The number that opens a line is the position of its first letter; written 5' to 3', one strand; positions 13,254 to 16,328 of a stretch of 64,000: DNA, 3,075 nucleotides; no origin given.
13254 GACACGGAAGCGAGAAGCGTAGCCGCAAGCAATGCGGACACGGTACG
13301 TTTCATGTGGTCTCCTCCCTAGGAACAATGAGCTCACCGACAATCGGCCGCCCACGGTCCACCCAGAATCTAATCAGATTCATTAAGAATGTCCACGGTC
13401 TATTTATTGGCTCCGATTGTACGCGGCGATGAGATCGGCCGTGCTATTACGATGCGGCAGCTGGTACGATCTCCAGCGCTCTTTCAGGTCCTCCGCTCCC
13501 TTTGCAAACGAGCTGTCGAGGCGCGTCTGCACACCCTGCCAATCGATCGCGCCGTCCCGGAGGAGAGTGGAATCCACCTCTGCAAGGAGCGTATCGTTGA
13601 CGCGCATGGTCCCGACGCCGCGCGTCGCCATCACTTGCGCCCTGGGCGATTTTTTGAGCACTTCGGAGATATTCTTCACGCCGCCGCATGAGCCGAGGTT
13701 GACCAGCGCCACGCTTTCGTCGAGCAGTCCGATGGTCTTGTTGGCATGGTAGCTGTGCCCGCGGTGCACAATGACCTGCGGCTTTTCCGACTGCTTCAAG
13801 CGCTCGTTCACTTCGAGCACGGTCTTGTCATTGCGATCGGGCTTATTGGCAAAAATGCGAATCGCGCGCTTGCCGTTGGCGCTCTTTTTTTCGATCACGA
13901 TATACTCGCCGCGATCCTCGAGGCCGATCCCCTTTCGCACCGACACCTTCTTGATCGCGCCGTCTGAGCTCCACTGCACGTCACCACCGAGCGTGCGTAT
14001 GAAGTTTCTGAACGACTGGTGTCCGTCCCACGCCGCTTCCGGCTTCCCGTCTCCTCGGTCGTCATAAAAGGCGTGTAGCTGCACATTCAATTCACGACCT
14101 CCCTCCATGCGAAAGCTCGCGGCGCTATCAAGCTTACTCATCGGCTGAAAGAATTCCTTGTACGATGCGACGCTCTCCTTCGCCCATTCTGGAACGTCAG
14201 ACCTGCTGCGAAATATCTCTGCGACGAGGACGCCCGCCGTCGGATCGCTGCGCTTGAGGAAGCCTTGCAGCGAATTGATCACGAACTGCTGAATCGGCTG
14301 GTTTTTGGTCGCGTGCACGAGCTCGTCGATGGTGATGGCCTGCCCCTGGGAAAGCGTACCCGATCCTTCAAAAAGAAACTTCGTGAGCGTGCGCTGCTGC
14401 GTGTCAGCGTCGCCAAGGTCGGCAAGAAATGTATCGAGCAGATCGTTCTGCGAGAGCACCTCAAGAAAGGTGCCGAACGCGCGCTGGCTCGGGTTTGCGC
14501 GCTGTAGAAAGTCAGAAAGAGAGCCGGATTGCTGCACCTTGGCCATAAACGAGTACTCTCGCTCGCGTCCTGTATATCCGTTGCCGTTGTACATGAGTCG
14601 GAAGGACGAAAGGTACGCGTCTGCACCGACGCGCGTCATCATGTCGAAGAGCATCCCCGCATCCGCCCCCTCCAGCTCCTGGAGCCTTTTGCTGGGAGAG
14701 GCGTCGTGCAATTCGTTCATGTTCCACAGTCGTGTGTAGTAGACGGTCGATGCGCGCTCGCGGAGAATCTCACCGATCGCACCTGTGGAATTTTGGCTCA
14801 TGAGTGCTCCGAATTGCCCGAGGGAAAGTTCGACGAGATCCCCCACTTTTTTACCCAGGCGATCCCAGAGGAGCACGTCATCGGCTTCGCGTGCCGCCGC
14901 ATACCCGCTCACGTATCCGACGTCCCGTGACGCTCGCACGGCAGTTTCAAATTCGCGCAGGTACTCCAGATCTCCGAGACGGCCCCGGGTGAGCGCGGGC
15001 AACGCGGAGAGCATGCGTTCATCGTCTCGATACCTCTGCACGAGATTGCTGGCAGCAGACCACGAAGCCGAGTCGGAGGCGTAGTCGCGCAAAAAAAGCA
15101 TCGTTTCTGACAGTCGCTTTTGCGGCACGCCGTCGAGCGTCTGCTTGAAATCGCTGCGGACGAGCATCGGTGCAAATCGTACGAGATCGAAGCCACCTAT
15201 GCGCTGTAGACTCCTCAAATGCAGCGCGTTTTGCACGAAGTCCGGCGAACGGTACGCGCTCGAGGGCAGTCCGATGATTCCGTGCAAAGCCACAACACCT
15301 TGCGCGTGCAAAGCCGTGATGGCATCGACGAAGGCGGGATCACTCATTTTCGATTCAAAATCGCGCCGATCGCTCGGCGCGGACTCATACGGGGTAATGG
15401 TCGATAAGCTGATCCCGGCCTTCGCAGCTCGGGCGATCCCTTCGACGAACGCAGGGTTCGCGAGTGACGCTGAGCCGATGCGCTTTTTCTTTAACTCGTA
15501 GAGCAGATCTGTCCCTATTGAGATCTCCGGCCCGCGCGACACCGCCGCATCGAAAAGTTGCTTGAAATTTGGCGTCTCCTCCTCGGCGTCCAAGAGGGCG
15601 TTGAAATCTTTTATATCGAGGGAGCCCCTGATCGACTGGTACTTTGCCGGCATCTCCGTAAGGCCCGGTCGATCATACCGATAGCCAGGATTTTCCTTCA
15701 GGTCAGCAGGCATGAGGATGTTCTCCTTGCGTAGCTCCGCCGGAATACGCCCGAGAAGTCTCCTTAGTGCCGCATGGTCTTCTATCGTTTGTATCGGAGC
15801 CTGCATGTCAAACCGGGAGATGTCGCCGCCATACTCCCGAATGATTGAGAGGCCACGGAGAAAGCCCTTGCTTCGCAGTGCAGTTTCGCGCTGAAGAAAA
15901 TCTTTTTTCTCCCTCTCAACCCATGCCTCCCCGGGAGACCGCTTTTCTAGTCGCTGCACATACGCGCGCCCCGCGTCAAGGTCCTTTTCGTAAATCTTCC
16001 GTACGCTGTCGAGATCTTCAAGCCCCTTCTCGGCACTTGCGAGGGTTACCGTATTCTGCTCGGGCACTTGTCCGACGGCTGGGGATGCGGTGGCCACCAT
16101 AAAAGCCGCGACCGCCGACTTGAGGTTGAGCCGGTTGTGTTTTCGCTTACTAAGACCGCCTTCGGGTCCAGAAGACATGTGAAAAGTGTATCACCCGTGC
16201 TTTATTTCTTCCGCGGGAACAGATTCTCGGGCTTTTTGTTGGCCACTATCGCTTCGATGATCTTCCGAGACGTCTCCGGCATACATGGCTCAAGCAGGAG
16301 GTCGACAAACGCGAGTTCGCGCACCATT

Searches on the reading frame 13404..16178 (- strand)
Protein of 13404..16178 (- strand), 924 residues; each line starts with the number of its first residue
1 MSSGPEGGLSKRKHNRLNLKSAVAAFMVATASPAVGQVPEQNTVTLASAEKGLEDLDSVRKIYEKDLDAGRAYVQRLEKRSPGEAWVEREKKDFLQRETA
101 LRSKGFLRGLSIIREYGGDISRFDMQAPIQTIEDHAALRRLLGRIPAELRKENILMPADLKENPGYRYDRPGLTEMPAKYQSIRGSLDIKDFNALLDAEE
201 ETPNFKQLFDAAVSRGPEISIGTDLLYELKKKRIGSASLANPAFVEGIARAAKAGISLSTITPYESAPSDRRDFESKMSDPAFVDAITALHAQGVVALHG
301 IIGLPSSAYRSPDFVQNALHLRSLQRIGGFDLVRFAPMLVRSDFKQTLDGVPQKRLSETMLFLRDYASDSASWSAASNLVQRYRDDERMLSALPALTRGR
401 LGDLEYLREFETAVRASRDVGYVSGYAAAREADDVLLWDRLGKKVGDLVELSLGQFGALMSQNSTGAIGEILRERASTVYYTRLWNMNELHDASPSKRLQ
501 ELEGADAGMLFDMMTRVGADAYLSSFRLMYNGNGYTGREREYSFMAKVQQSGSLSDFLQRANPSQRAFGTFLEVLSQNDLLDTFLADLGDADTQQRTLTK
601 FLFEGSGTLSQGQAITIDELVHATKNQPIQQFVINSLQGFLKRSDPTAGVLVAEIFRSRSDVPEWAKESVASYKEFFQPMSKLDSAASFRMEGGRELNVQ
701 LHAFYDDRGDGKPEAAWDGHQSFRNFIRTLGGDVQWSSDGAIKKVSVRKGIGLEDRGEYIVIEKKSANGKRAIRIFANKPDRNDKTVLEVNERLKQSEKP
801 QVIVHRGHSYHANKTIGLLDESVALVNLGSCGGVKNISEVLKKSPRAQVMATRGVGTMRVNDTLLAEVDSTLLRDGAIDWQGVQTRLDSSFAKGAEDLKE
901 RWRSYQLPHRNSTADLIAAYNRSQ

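Call 3: search_protein_families(library=pfam, proteins=[window:13404-16178:-], max_evalue=1)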
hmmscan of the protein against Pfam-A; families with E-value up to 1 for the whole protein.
window:13404-16178:- (924 aa): 0 families

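Call 4: search_protein_families(library=ncbifam, proteins=[window:13404-16178:-], max_evalue=1)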
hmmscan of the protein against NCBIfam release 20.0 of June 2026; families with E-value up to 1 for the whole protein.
window:13404-16178:- (924 aa): 0 families

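Call 7: find_homologous_proteins(query=window:13404-16178:-)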
Query window:13404-16178:- (924 aa): 1 proteins with E <= 0.001 among 8000 candidates.
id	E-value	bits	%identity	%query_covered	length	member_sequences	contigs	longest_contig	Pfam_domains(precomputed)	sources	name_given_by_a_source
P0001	0.0e+0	2054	100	100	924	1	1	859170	-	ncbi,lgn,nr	ncbi:MAG: hypothetical protein HYS26_00145 [Candidatus Kaiserbacteria bacterium]|nr:MAG: hypothetica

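Call 9: search_solved_structures(query=window:13404-16178:-, max_evalue=10)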
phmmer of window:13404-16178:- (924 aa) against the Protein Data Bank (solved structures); distinct sequences matched with E-value up to 10: 3.
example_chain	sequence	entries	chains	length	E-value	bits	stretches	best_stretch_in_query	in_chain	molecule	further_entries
4umt_A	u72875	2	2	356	0.17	13.3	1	637-670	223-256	MATERNAL EMBRYONIC LEUCINE ZIPPER KINASE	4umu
4umq_A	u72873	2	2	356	0.18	13.2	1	637-670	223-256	MATERNAL EMBRYONIC LEUCINE ZIPPER KINASE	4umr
4d2p_A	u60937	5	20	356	0.18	13.2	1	637-670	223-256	MATERNAL EMBRYONIC LEUCINE ZIPPER KINASE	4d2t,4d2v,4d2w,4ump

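Call 13: find_encoding_contigs(protein=P0001, flank=10000, max_places=6)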
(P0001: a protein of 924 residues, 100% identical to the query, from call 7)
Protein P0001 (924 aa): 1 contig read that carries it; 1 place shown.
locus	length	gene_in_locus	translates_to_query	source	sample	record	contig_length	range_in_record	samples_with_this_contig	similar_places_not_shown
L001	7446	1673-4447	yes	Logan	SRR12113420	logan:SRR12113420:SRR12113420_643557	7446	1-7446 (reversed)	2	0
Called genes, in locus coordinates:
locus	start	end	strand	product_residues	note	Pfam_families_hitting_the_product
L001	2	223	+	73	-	?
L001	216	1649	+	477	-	PF00133:tRNA-synt_1, PF01406:tRNA-synt_1e (weak), PF09334:tRNA-synt_1g, PF00133:tRNA-synt_1, PF01406:tRNA-synt_1e (weak)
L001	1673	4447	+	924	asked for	-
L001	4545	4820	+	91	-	-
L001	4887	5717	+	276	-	PF01026:TatD_DNase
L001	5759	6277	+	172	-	PF01250:Ribosomal_S6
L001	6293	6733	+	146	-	PF00436:SSB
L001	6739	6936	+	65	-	PF01084:Ribosomal_S18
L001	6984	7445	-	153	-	?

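Call 15: search_protein_families(library=padloc, proteins=[window:13404-16178:-], max_evalue=1)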
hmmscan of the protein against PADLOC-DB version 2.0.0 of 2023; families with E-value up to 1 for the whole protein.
window:13404-16178:- (924 aa): 0 families

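Call 16: search_protein_families(library=phrogs, proteins=[window:13404-16178:-], max_evalue=1)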
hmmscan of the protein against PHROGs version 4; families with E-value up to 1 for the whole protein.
window:13404-16178:- (924 aa): 0 families

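Call 20: search_protein_representatives(protein=window:13404-16178:-)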
Query: 924 residues. Proteins with E-value up to 0.001 (for the whole library): 671; up to 1e-10: 541; up to 1e-30: 46. The best 150 are listed.
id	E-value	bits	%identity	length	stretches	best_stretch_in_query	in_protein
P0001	0.0e+00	2053.8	100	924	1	1-924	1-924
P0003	5.1e-194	663.5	40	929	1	1-920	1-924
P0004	2.1e-177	608.5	37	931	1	1-921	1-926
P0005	6.4e-172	590.4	37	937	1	2-920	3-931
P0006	3.5e-167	574.7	37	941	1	1-923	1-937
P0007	1.6e-162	559.2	38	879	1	96-922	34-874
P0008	3.2e-132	459.0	34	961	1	9-922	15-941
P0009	1.0e-125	437.5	47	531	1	481-920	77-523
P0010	3.5e-125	435.7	36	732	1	225-920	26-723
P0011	5.4e-115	402.0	36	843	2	231-922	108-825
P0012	1.2e-114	400.9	37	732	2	273-920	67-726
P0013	5.7e-114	398.6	31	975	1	32-919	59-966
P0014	1.9e-113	396.9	49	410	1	529-920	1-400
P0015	1.5e-96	341.0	52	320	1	615-922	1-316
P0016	7.9e-68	246.0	35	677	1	486-922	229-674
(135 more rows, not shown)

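Call 22: predict_structure(protein=window:13404-16178:-)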
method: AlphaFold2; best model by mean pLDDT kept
length: 924 residues; sequences in the alignment: 1
mean_pLDDT: 38.7   pTM: 0.24
mean pLDDT of the five models: 38.7, 32.7, 32.3, 30.0, 30.0
residues with pLDDT >= 90: 0; 70-90: 14; 50-70: 32; < 50: 878
segments of 3 or more residues with pLDDT < 50: 1-60, 100-352, 357-584, 587-664, 666-727, 729-732, 737-924
pLDDT, mean of each block of 10 residues (from residue 1): 31 32 32 27 36 44 57 74 68 61 41 35 32 36 38 34 30 29 32 39 41 37 34 35 45 40 33 42 43 34 36 43 36 38 45 47 39 42 43 38 35 35 32 35 36 33 35 33 35 38 40 37 38 39 42 42 41 44 48 46 37 34 42 44 37 38 44 35 26 26 28 36 45 46 43 42 39 40 40 39 29 28 31 41 43 35 39 43 40 39 35 34 31
secondary structure, 60 per line:
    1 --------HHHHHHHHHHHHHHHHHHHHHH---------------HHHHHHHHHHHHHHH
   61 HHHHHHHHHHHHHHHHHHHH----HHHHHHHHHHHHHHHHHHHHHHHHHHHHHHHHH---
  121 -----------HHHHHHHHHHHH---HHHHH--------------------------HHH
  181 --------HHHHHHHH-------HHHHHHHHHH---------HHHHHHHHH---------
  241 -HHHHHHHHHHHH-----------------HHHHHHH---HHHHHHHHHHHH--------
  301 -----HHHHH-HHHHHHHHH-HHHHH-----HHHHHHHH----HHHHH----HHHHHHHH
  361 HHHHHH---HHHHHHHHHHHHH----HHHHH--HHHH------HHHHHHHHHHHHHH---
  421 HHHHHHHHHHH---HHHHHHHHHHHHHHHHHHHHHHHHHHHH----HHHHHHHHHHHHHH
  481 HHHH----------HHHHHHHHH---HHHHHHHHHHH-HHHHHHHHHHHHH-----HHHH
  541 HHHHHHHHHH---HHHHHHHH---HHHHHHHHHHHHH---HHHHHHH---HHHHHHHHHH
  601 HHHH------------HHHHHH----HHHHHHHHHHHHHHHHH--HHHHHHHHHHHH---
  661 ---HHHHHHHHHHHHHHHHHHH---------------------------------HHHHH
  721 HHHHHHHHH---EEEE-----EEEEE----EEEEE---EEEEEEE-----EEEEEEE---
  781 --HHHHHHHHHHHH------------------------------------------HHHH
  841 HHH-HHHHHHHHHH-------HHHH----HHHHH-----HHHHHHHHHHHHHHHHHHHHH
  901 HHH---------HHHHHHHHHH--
elements in order (helices of 4 or more, strands of 3 or more residues): H9-30 H46-80 H85-117 H132-143 H147-151 H189-196 H204-213 H223-231 H242-253 H271-277 H281-292 H306-310 H312-320 H322-326 H332-339 H344-348 H353-366 H370-382 H387-391 H394-397 H404-417 H421-431 H435-462 H467-484 H495-503 H507-517 H519-531 H537-550 H554-561 H565-577 H581-587 H591-604 H617-622 H627-643 H646-657 H664-682 H716-729 E733-736 E742-746 E751-755 E759-765 E771-777 H783-794 H837-843 H845-854 H862-865 H870-874 H880-903 H913-922

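Call 26: find_related_loci(query=A1, collection=genome_contigs, flank=6000)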
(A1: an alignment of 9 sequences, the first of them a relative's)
Query A1 (924 aa) in genome_contigs; peptide patterns used: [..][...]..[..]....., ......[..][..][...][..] (x = any residue, [..] = any of these).
91 stretches matched a pattern; 35 encode a relative of the query (tblastn E <= 1e-3); 35 distinct loci.
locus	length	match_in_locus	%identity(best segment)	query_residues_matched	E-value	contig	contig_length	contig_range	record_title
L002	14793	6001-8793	37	1-919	0e+0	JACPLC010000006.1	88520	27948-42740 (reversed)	MAG: Candidatus Kaiserbacteria bacterium isolate NC_groundwater_511_Ag_S-0.1um_54_12 S35_SO-1_scaffold_219290, whole gen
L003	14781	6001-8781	37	1-922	1e-176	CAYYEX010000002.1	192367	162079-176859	MAG TPA_asm: uncultured Candidatus Saccharibacteria bacterium isolate ERP113451_co1_280 genome assembly, contig: NODE_21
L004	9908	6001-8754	35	10-919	1e-167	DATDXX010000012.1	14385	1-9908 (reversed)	MAG TPA_asm: Candidatus Paceibacterota bacterium isolate SMAG_U8150 k141_973091, whole genome shotgun sequence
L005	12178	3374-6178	34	5-919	9e-168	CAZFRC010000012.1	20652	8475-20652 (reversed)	MAG TPA_asm: uncultured Candidatus Saccharibacteria bacterium isolate binchicken_co58_84 genome assembly, contig: NODE_2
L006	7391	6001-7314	29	486-921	8e-54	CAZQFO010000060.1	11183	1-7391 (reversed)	MAG TPA_asm: uncultured Candidatus Peribacteria bacterium isolate SRP077602_co7_132 genome assembly, contig: NODE_26724_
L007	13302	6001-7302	29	475-923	3e-50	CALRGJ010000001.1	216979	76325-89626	MAG: Candidatus Peribacteria bacterium isolate ZH-bin-154 genome assembly, contig: ZH-15May19-c22, whole genome shotgun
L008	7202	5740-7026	28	483-920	2e-47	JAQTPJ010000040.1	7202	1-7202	MAG: Candidatus Omnitrophota bacterium isolate STB_113 NODE_29831_length_7202_cov_2.386855_Sandtown_B, whole genome shot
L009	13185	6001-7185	27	482-922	1e-33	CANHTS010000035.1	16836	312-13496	MAG: Flavobacteriales bacterium isolate RE-26jul17-241 genome assembly, contig: RE-26jul17-C4919, whole genome shotgun s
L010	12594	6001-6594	34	695-922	6e-31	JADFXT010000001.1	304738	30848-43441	MAG: Candidatus Omnitrophota bacterium isolate nDJH15bin6 nDJH15_bin6_NODE_1_length_304738_cov_6.983366, whole genome sh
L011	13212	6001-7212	25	475-920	1e-30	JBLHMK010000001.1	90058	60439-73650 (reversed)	MAG: Flavobacteriaceae bacterium isolate 3300057242_76 Ga0535639_0000059, whole genome shotgun sequence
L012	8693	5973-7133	26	487-920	6e-29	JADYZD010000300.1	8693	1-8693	MAG: Bacteroidia bacterium isolate SJ556 c_000001558181, whole genome shotgun sequence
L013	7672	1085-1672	34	697-920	7e-28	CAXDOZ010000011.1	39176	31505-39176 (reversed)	MAG TPA_asm: uncultured Chitinophagales bacterium isolate SRR5788144_binner12_Refined_20 genome assembly, contig: ERZ123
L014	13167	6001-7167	27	487-922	1e-26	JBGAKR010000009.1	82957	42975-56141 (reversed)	MAG: Bacteroidia bacterium isolate MAG_AAO_H125.12 AAOH125-12_opera_contig_1006, whole genome shotgun sequence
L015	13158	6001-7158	23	497-923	2e-26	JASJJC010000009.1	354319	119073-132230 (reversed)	MAG: Chitinophagales bacterium isolate ArBW.bin.122 ArBW_k141_622892, whole genome shotgun sequence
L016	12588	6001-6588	32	698-924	2e-26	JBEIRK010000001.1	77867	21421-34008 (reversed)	MAG: Flavobacteriales bacterium isolate Sample-107-S80-bin-12 Sample_107_S80-bin_12-k141_1264480, whole genome shotgun s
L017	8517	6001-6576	32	698-920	5e-26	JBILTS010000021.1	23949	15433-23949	MAG: Bacteroidia bacterium isolate ME2018-07-17_3300044591_group8_bin87 Rohwer_bin1023_scaffold_1032_c1, whole genome sh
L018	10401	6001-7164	25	487-920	6e-26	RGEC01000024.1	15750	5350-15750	MAG: Bacteroidetes bacterium isolate WB6_2B_106 contig_100_23, whole genome shotgun sequence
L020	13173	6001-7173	26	486-923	9e-26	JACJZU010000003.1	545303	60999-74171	MAG: Flavobacteriales bacterium isolate HK-STAS-BACT-72 HK-STAS-BACT-72_3, whole genome shotgun sequence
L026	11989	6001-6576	31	698-920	3e-24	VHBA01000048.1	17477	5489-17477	MAG: Sphingomonadales bacterium isolate M_surface_9_m1_271 M_surface_9_m1_271_Ga0194116_10003924, whole genome shotgun s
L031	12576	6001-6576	29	698-920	7e-22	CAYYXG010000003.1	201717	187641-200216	MAG TPA_asm: uncultured Flavobacteriaceae bacterium isolate SRP319275_co3_42 genome assembly, contig: NODE_83_length_201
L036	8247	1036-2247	27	487-922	2e-32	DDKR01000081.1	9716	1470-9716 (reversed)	MAG TPA_asm: Candidatus Omnitrophica bacterium UBA2593 UBA2593_contig_322, whole genome shotgun sequence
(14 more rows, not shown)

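Call 27: find_homologous_proteins(query=A1, max_evalue=0.00001)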
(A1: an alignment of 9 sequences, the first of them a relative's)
Query A1 (9 sequences) (924 aa, profile of the alignment): 1 proteins with E <= 0.00001 among 8000 candidates.
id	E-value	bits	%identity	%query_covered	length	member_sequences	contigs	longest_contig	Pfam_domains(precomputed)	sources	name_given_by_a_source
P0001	0.0e+0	1270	100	100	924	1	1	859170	-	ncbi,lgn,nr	ncbi:MAG: hypothetical protein HYS26_00145 [Candidatus Kaiserbacteria bacterium]|nr:MAG: hypothetica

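Call 35: search_solved_structures(query=A2, max_evalue=10, show_alignments=2)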
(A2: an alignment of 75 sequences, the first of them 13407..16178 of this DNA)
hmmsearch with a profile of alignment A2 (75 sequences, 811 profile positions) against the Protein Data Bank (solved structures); distinct sequences matched with E-value up to 10: 6.
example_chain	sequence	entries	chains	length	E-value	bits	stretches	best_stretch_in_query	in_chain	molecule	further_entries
4o8w_A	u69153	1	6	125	0.06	15.1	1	131-233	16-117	Spore germination protein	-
4h63_K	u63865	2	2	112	0.31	12.7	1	90-177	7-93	Mediator of RNA polymerase II transcription subunit 11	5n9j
5u0p_K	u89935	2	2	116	0.34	12.6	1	90-177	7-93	Mediator complex subunit 11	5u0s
9oij_A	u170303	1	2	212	1.1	10.9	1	107-189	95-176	HepS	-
9oik_A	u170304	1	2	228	1.3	10.6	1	107-190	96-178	HepS-H105A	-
5cwj_A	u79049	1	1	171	7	8.2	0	474-553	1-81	Designed helical repeat protein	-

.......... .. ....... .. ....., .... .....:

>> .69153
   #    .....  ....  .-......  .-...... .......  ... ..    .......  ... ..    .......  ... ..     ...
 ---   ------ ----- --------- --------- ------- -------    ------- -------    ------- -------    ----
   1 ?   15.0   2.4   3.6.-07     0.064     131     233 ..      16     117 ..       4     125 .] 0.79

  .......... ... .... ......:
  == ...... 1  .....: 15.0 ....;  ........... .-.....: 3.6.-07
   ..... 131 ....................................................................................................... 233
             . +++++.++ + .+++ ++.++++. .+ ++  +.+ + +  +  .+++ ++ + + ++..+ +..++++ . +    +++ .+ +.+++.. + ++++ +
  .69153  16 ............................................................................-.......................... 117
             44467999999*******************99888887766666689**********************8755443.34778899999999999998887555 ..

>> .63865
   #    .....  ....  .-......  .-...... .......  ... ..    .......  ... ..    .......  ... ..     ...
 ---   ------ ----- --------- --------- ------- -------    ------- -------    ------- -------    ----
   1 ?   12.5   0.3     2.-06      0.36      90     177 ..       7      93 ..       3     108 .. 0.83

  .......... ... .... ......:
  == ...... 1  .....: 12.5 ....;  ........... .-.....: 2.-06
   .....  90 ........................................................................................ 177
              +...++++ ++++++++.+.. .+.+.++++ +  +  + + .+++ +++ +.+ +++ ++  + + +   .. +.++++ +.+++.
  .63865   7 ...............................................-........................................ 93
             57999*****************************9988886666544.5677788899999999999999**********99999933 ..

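Call 39: search_protein_families(library=pfam, alignment_id=A4, max_evalue=0.001)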
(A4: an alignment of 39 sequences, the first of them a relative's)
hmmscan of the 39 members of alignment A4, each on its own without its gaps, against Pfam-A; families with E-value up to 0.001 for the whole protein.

A. member 1, P0001 (924 aa): 0 families

B. families by the number of members that match (of 39 scanned): 8 families
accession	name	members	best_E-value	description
PF02636.23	Methyltransf_28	1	1.9e-32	Putative S-adenosyl-L-methionine-dependent methyltransferase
PF00208.27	ELFV_dehydrog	1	8.3e-10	Glutamate/Leucine/Phenylalanine/Valine dehydrogenase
PF02812.23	ELFV_dehydrog_N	1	3.2e-09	Glu/Leu/Phe/Val dehydrogenase, dimerisation domain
PF04055.27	Radical_SAM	1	1.6e-05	Radical SAM superfamily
PF03450.22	CO_deh_flav_C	1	1.9e-05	CO dehydrogenase flavoprotein C-terminal domain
PF14675.12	FANCI_S1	1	0.00012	FANCI solenoid 1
PF00583.31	Acetyltransf_1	1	0.00054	Acetyltransferase (GNAT) family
PF10437.14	Lip_prot_lig_C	1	0.0009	Bacterial lipoate protein ligase C-terminus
